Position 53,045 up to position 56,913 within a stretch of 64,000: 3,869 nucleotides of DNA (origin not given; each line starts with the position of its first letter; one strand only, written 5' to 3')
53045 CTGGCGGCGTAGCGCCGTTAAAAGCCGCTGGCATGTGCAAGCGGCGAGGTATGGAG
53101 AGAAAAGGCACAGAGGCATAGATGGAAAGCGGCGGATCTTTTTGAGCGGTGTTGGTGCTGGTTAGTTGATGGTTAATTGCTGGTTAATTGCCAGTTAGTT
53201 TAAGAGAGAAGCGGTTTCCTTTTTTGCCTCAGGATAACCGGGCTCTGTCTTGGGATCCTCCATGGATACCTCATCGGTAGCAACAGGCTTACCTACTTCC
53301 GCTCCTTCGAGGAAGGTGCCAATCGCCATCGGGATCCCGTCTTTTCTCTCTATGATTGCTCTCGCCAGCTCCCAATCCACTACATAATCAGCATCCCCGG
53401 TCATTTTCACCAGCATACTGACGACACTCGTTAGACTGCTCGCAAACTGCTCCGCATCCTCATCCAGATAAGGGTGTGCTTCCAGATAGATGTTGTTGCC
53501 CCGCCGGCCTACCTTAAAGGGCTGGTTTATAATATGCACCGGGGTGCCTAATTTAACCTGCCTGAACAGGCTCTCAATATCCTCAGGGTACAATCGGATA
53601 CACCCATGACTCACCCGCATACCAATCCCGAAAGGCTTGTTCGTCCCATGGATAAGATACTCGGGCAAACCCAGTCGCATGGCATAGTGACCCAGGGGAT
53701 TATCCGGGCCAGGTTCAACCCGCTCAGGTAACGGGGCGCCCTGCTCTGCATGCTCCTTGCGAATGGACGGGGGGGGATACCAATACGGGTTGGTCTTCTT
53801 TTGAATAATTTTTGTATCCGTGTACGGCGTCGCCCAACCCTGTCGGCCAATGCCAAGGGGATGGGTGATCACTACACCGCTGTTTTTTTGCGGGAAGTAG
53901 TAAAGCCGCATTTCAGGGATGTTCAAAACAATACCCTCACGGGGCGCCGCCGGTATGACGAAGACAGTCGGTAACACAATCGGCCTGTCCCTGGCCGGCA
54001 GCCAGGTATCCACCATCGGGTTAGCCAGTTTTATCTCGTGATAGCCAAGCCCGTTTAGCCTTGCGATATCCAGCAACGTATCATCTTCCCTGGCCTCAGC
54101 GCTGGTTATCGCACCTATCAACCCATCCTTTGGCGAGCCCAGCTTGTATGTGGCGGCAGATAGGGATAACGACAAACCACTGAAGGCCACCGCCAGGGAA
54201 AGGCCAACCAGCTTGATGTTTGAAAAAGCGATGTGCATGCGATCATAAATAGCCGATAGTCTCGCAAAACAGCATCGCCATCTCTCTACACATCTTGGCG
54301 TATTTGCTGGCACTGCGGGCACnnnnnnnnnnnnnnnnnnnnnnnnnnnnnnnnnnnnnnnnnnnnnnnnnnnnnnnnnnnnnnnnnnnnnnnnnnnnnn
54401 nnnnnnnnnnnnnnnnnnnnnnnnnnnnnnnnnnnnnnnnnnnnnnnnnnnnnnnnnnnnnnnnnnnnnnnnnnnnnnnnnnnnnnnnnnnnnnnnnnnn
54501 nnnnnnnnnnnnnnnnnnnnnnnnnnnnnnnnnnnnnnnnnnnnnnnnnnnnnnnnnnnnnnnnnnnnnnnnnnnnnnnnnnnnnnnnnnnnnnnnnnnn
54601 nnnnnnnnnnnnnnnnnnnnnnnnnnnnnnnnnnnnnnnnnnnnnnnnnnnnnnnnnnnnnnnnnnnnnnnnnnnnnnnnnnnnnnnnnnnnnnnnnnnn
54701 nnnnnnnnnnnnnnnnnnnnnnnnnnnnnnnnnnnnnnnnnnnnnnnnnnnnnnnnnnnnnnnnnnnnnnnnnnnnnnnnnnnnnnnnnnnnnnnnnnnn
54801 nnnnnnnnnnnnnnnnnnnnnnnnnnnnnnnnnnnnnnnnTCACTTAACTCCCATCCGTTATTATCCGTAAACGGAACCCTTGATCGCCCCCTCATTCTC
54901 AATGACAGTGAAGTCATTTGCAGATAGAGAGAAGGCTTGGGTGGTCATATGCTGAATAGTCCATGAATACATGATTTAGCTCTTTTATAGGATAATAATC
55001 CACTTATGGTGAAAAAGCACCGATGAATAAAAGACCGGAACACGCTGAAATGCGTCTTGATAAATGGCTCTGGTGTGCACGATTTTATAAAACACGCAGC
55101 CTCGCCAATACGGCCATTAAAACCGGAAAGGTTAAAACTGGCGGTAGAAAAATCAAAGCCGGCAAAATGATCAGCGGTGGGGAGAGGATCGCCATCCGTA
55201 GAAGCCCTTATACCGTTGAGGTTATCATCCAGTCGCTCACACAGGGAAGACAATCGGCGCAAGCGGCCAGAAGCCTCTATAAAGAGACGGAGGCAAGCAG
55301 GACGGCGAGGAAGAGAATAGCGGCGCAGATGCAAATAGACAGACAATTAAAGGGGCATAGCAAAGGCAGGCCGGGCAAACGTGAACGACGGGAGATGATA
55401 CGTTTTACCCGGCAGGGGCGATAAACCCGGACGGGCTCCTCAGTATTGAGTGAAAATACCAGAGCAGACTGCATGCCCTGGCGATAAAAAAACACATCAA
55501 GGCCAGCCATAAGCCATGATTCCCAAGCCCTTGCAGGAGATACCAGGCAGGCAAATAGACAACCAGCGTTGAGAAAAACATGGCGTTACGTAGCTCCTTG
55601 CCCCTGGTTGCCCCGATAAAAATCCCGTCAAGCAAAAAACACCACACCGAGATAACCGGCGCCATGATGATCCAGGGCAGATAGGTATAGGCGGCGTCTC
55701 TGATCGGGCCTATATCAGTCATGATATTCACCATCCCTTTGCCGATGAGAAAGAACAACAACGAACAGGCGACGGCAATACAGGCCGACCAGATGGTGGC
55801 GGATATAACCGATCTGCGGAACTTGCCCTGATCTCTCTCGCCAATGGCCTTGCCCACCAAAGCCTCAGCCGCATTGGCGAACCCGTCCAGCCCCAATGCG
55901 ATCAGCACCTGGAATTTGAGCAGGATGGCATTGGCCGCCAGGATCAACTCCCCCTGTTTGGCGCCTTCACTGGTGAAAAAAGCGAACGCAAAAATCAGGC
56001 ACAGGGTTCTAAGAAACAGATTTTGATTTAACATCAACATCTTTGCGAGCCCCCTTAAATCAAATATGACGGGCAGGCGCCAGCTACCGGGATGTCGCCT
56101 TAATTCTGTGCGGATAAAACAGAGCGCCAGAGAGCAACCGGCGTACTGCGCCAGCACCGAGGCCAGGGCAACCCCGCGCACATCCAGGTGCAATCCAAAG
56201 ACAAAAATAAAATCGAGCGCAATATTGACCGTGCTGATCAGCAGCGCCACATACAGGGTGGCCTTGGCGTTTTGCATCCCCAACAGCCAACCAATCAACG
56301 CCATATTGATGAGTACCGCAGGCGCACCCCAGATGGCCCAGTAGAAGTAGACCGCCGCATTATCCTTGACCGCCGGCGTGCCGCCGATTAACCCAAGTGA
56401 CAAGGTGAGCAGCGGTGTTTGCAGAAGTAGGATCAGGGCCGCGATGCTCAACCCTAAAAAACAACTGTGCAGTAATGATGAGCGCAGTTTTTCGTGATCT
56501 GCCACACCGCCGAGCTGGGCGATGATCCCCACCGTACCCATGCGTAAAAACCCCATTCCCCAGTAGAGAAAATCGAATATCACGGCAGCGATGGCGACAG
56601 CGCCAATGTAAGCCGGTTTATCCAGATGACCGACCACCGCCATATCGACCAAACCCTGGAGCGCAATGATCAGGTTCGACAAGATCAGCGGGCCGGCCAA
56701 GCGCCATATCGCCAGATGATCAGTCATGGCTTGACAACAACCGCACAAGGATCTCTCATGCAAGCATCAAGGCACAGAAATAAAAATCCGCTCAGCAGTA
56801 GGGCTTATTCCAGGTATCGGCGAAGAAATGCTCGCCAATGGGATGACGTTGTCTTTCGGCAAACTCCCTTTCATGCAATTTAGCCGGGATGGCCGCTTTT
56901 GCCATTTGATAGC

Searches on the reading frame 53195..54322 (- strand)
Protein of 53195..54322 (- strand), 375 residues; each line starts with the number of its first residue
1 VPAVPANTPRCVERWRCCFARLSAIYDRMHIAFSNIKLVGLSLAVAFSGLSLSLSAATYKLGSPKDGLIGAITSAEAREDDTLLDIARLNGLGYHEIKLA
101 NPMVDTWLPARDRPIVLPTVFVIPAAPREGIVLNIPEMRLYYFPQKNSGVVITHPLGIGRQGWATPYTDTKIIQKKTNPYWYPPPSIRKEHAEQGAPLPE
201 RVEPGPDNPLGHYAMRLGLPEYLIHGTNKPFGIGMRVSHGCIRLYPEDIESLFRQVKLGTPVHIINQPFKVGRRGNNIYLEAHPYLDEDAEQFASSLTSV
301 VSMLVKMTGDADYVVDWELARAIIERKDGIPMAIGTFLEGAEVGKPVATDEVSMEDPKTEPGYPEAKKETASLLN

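Call 91: search_protein_families(library=pfam, proteins=[window:53195-54322:-], max_evalue=0.00001)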
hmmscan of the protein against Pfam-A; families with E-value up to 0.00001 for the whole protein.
window:53195-54322:- (375 aa): 1 family
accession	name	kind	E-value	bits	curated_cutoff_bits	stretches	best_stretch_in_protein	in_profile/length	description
PF03734.19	YkuD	-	6.3e-22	79.2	23.4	1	130-264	3-146/146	L,D-transpeptidase catalytic domain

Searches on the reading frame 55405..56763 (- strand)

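Call 91: search_protein_families(library=pfam, proteins=[window:55405-56763:-], max_evalue=0.00001)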
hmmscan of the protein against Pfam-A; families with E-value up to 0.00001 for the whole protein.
window:55405-56763:- (452 aa): 1 family
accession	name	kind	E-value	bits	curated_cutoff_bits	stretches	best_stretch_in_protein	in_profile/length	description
PF01554.23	MatE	-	1.9e-34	119.1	24.9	2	25-186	1-161/161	MatE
